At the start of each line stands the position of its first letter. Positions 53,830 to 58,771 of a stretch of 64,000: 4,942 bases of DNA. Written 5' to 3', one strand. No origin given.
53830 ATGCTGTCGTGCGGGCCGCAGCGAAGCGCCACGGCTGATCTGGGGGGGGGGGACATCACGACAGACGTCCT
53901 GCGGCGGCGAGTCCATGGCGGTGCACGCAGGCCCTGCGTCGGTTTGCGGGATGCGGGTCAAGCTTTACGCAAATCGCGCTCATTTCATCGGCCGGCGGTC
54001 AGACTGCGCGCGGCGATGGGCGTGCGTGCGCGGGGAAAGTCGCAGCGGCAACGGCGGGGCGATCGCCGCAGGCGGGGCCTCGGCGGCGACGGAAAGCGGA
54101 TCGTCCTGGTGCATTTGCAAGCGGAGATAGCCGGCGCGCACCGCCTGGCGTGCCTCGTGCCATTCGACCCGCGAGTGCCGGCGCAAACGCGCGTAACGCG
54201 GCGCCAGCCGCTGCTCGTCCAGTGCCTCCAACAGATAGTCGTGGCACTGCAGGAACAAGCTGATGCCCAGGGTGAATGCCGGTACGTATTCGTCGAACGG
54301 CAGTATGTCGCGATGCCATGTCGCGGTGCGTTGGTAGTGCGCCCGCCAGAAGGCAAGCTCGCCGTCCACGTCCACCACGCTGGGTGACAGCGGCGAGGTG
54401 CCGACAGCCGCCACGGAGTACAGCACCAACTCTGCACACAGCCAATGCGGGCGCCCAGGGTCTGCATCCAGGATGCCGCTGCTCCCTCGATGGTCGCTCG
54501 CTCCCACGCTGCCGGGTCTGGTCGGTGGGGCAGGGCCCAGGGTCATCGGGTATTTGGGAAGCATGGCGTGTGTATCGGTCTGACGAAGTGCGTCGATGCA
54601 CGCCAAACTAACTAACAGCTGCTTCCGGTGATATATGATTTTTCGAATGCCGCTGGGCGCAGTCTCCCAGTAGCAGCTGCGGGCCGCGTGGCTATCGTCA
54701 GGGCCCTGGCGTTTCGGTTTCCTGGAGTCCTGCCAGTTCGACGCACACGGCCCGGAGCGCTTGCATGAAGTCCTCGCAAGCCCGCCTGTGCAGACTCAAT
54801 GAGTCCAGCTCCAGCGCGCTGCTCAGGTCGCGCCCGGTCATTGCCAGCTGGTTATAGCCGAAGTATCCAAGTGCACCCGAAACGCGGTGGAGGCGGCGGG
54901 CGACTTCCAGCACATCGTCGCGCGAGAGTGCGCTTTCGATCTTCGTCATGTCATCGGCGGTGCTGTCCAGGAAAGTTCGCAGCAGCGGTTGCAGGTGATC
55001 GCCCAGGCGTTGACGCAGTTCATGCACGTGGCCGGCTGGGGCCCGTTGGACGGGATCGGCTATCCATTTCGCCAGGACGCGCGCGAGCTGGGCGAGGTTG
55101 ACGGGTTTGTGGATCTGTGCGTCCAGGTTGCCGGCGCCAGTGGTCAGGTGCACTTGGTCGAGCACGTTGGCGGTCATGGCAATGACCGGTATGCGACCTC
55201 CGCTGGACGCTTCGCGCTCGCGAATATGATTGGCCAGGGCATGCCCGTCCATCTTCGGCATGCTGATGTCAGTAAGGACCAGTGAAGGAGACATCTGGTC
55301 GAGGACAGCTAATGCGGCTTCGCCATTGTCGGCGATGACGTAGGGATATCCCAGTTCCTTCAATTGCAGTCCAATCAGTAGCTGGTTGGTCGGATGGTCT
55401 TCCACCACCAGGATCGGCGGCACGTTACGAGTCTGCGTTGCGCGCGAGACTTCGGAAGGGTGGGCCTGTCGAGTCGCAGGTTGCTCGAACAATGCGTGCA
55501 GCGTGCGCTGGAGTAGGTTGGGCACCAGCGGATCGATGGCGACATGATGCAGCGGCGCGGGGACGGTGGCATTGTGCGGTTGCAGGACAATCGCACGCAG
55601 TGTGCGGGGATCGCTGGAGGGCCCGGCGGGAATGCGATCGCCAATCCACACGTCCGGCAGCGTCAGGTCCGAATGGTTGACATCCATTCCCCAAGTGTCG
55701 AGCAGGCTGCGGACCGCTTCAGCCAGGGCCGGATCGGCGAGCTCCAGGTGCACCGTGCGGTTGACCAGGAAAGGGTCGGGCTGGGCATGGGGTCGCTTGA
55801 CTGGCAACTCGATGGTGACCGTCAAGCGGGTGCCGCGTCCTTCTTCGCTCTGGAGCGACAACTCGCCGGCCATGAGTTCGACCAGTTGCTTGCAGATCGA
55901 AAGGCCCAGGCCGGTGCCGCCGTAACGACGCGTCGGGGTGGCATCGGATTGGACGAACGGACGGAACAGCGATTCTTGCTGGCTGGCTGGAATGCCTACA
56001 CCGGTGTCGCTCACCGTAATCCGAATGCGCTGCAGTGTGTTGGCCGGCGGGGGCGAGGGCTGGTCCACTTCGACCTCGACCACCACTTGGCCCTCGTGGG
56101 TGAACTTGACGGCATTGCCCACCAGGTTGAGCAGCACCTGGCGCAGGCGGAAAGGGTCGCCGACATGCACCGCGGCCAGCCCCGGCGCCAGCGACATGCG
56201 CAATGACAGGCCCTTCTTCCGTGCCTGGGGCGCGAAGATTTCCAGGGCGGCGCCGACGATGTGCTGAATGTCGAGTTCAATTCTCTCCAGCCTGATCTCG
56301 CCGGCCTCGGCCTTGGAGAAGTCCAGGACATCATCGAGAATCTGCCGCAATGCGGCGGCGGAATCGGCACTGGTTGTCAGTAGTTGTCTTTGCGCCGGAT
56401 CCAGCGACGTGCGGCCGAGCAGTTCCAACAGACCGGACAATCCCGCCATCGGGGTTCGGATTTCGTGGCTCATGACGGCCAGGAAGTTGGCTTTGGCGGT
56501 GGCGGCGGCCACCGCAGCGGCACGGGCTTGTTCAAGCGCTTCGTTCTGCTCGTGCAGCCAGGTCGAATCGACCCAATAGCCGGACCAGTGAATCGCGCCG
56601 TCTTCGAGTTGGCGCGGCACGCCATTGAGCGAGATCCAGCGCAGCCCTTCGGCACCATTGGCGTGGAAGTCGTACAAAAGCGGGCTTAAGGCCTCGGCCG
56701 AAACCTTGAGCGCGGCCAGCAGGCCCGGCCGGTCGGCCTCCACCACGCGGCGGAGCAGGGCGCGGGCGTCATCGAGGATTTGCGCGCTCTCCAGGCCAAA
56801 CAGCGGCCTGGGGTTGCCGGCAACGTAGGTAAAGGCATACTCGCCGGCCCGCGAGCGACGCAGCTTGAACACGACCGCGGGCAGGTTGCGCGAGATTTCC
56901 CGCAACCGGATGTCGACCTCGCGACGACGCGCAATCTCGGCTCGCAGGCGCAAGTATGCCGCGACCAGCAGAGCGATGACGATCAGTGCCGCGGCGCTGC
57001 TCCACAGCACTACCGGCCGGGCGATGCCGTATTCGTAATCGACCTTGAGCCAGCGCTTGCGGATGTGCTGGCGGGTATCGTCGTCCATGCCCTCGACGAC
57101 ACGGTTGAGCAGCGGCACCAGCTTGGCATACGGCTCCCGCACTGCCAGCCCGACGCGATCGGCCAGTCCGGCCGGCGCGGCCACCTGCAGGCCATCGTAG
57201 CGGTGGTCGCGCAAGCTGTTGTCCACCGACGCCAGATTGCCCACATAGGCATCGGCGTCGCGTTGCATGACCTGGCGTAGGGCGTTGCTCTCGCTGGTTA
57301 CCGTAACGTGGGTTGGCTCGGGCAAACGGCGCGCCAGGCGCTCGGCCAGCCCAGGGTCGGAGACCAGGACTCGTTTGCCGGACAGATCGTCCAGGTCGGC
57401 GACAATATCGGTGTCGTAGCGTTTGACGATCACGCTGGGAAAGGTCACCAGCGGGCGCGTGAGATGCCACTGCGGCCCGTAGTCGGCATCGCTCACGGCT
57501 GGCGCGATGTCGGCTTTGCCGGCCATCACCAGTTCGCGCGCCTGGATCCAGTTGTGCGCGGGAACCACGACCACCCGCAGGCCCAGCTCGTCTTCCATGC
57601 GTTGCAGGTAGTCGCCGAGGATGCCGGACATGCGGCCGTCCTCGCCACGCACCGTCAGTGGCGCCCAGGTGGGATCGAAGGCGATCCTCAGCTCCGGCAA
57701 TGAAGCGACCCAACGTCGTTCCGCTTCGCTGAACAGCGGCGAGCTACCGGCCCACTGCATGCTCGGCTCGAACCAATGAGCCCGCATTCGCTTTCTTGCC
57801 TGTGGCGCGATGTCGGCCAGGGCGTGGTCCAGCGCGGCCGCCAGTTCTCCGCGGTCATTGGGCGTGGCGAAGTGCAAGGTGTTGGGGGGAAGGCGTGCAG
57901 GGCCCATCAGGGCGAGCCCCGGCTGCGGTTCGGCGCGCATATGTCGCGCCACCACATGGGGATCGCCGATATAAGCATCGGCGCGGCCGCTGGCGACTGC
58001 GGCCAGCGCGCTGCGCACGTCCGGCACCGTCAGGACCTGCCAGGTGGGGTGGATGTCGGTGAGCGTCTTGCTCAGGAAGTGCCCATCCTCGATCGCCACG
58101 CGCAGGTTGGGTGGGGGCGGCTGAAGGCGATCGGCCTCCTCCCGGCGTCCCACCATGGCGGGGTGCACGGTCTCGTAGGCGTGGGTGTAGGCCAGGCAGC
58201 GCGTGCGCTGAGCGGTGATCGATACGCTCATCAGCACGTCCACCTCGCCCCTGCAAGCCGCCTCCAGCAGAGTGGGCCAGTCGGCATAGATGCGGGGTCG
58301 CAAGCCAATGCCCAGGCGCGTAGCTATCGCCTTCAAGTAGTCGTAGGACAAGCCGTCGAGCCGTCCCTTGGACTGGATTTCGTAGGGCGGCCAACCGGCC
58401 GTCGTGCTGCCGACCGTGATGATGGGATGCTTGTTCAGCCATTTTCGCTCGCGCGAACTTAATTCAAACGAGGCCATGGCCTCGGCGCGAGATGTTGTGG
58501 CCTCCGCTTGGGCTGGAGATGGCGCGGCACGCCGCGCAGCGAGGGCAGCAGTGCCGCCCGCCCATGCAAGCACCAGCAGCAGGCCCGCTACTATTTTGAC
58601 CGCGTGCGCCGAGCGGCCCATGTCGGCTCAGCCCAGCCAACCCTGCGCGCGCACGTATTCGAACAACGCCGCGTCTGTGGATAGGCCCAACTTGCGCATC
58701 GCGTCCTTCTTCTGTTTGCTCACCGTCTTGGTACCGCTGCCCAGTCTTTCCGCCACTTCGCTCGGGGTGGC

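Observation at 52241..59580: Three copies of a 7-2-7' palindrome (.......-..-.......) define a candidate regulon for the adjacent BvgA/NarL-type response regulator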

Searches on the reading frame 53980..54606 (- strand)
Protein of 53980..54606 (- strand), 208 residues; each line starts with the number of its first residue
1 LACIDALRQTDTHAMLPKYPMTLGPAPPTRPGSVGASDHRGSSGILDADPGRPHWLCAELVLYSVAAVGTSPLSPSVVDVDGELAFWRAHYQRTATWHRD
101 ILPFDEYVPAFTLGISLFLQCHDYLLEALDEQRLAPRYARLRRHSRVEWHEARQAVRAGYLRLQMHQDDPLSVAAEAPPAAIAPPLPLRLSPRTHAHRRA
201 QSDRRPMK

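Call 6: search_protein_families(library=pfam, proteins=[window:53980-54606:-])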
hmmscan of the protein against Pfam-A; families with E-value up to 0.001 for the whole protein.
window:53980-54606:- (208 aa): 0 families

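Call 22: search_protein_families(library=ncbifam, proteins=[window:53980-54564:-], max_evalue=0.001)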
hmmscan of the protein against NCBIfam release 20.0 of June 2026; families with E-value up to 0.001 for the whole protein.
window:53980-54564:- (194 aa): 0 families

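Call 52: search_protein_families(library=pfam, proteins=[window:53980-54564:-], max_evalue=5)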
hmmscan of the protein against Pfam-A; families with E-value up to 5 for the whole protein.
window:53980-54564:- (194 aa): 1 family
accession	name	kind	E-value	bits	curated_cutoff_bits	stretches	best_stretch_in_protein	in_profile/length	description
PF24473.1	CON_HrpB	-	0.16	12.2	27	1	127-144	2-19/35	ATP-dependent RNA helicase HrpB, connector region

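Call 58: search_protein_representatives(protein=window:53980-54564:-)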
Query: 194 residues. Proteins with E-value up to 0.001 (for the whole library): 83; up to 1e-10: 7; up to 1e-30: 5. The best 83 are listed.
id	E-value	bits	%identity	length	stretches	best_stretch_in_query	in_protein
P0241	7.9e-127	437.1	99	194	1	1-194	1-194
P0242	6.1e-54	199.1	65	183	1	34-179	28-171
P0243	2.8e-39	151.3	55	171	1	33-173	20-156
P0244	4.6e-39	150.6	57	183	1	38-171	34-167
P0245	2.3e-34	135.2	48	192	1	20-166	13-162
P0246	6.8e-13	65.1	47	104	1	61-150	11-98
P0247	2.1e-11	60.3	43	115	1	61-151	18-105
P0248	5.4e-10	55.7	39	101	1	59-148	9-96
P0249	5.6e-10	55.6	33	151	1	48-147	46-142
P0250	7.2e-10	55.2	41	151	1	57-155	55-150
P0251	8.4e-10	55.0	38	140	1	63-161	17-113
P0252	1.7e-09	54.1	40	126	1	56-150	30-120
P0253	1.9e-09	53.8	35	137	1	49-152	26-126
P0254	5.2e-09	52.5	43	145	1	63-152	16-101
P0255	1.9e-08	50.6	45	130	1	63-155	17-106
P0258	7.2e-08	48.7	25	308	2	71-151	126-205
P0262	1.7e-07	47.5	27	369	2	60-148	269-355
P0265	1.6e-06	44.4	31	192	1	52-155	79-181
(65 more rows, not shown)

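Call 59: search_protein_families(library=pfam, proteins=[P0246, P0247, P0248, P0249, P0250, P0251, P0253, P0258, P0262, P0265], max_evalue=0.01)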
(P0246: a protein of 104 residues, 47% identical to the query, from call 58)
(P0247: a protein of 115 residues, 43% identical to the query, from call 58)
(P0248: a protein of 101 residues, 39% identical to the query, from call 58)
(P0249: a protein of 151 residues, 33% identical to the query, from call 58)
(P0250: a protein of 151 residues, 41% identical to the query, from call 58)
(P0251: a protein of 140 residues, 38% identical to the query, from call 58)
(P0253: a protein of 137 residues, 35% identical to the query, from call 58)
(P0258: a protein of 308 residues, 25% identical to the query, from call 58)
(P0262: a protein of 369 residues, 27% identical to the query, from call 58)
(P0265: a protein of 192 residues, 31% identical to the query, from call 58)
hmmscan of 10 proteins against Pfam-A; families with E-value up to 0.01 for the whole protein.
P0246 (104 aa): 0 families

P0247 (115 aa): 1 family
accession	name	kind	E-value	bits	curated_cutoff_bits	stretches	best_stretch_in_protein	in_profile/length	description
PF15908.10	HMMR_C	-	0.0011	19.6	28.6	1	8-84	7-80/157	Hyaluronan mediated motility receptor C-terminal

P0248 (101 aa): 0 families

P0249 (151 aa): 0 families

P0250 (151 aa): 0 families

P0251 (140 aa): 0 families

P0253 (137 aa): 0 families

P0258 (308 aa): 0 families

P0262 (369 aa): 3 families
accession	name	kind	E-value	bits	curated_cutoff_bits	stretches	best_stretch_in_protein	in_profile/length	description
PF13488.11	Gly-zipper_Omp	-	4.9e-13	49.2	25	3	25-65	1-43/46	Glycine zipper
PF13441.11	Gly-zipper_YMGG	-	2.2e-10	40.5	28.9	2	22-62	6-44/45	YMGG-like Gly-zipper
PF21724.2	DUF6861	-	0.0016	18.4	28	1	152-206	27-81/194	Family of unknown function (DUF6861)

P0265 (192 aa): 0 families

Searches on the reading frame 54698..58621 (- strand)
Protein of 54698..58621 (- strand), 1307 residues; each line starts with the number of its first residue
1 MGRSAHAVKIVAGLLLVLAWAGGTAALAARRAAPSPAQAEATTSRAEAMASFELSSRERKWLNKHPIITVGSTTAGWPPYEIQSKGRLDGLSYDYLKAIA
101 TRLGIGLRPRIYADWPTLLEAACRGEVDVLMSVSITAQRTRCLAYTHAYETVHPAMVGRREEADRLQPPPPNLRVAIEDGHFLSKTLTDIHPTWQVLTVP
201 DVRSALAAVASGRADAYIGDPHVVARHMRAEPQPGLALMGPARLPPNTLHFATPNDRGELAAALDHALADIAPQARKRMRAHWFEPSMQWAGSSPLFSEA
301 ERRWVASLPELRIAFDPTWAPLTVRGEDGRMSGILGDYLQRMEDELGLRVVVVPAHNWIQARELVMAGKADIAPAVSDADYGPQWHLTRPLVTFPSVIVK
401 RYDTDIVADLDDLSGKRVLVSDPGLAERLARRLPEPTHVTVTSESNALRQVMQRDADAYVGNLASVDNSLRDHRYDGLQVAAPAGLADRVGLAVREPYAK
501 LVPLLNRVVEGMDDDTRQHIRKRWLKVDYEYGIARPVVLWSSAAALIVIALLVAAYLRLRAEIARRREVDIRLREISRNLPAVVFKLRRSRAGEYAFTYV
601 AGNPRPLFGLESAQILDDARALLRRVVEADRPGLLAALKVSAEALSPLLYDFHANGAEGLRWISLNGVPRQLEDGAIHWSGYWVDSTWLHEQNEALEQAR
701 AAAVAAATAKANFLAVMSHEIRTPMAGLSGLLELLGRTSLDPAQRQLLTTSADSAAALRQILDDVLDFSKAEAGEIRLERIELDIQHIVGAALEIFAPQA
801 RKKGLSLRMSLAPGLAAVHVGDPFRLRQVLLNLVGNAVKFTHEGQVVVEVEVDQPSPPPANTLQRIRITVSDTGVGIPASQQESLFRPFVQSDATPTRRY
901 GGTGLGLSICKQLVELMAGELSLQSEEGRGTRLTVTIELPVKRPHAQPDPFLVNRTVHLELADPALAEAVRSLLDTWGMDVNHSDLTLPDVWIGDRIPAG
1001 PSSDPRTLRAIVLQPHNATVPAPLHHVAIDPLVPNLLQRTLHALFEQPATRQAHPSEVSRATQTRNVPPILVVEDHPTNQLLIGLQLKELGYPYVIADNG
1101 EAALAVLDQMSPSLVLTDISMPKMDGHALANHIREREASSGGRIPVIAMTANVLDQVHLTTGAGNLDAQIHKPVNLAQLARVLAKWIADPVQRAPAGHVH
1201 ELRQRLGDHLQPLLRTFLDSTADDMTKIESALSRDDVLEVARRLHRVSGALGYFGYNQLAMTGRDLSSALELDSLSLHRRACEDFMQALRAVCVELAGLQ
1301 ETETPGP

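Call 6: search_protein_families(library=pfam, proteins=[window:54698-58621:-])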
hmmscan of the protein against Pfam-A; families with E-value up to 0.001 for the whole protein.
window:54698-58621:- (1307 aa): 6 families
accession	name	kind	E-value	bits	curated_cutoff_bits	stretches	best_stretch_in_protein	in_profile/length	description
PF02518.31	HATPase_c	-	3.3e-31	108.4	26.4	1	821-939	1-109/111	Histidine kinase-, DNA gyrase B-, and HSP90-like ATPase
PF00497.25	SBP_bac_3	-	1.7e-28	99.5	26.4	2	73-285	5-131/132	Bacterial extracellular solute-binding proteins, family 3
PF00072.30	Response_reg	-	2.9e-19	69.7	30.2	1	1070-1181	1-108/111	Response regulator receiver domain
PF00512.31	HisKA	-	1.1e-18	67.5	26.9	1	709-774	1-66/66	His Kinase A (phospho-acceptor) domain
PF01627.28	Hpt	-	1.4e-10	41.7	24.6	1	1213-1291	2-76/84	Hpt domain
PF12974.12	Phosphonate-bd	-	2.3e-08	34.2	27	1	339-493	20-196/242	ABC transporter, phosphonate, periplasmic substrate-binding protein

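Call 22: search_protein_families(library=ncbifam, proteins=[window:54698-58621:-], max_evalue=0.001)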
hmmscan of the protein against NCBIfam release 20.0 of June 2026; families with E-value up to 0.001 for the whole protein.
window:54698-58621:- (1307 aa): 137 families (the best 25 are shown)
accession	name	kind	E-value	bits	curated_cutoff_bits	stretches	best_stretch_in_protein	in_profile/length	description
TIGR02956.1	TMAO_torS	equivalog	1.4e-99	334.6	676.5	2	695-947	449-690/967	TMAO reductase system sensor histidine kinase/response regulator TorS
NF008318.0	PRK11107.1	equivalog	1.1e-96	324.8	890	2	692-984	275-566/920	two-component sensor histidine kinase BarA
NF011874.0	PRK15347.1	equivalog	1.2e-85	288.4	852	2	690-980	378-643/921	two component system sensor kinase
NF008099.0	PRK10841.1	equivalog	5.6e-84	282.5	920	1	693-1187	453-940/949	two-component system sensor histidine kinase RcsC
NF045901.1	HisKinLetSLeg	equivalog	6.9e-77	259.3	1650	2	690-939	273-518/906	two-component system sensor histidine kinase LetS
NF041947.1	LuxQ_Vibrio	equivalog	1e-74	251.9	1200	2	687-943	449-700/843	quorum-sensing autoinducer 2 sensor kinase/phosphatase LuxQ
NF007420.1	PRK09959.1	equivalog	3.6e-74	250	1995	3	674-941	677-938/1197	acid-sensing system histidine kinase EvgS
NF008302.0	PRK11091.1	equivalog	1.7e-70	238.1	838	2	702-943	275-509/779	aerobic respiration two-component sensor histidine kinase ArcB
NF038297.2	hybrid_HK_HrmK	equivalog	6.4e-63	213.3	725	2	693-944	218-460/607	hybrid histidine kinase/response regulator HrmK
NF008543.0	PRK11466.1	equivalog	4.4e-59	200.2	982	2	697-959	431-679/914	TMAO reductase system sensor histidine kinase/response regulator TorS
NF046044.1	PnpS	equivalog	1.4e-47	162.5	400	1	709-937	169-389/390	two-component system histidine kinase PnpS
NF041832.1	near_NosP_CTERM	subfamily_domain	8.7e-40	136.9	400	1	706-983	3-280/370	NahK/ErcS family hybrid sensor histidine kinase/response regulator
NF050805.1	CellDivHKDivJCaul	equivalog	4.1e-39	134.2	1000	1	684-941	272-520/531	cell cycle sensor histidine kinase DivJ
NF041880.1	EPS_EpsF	equivalog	1.5e-38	132.5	900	2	566-935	139-487/492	response regulator EpsF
TIGR02966.1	phoR_proteo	equivalog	1.7e-36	125.9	334.2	1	709-936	113-332/333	phosphate regulon sensor histidine kinase PhoR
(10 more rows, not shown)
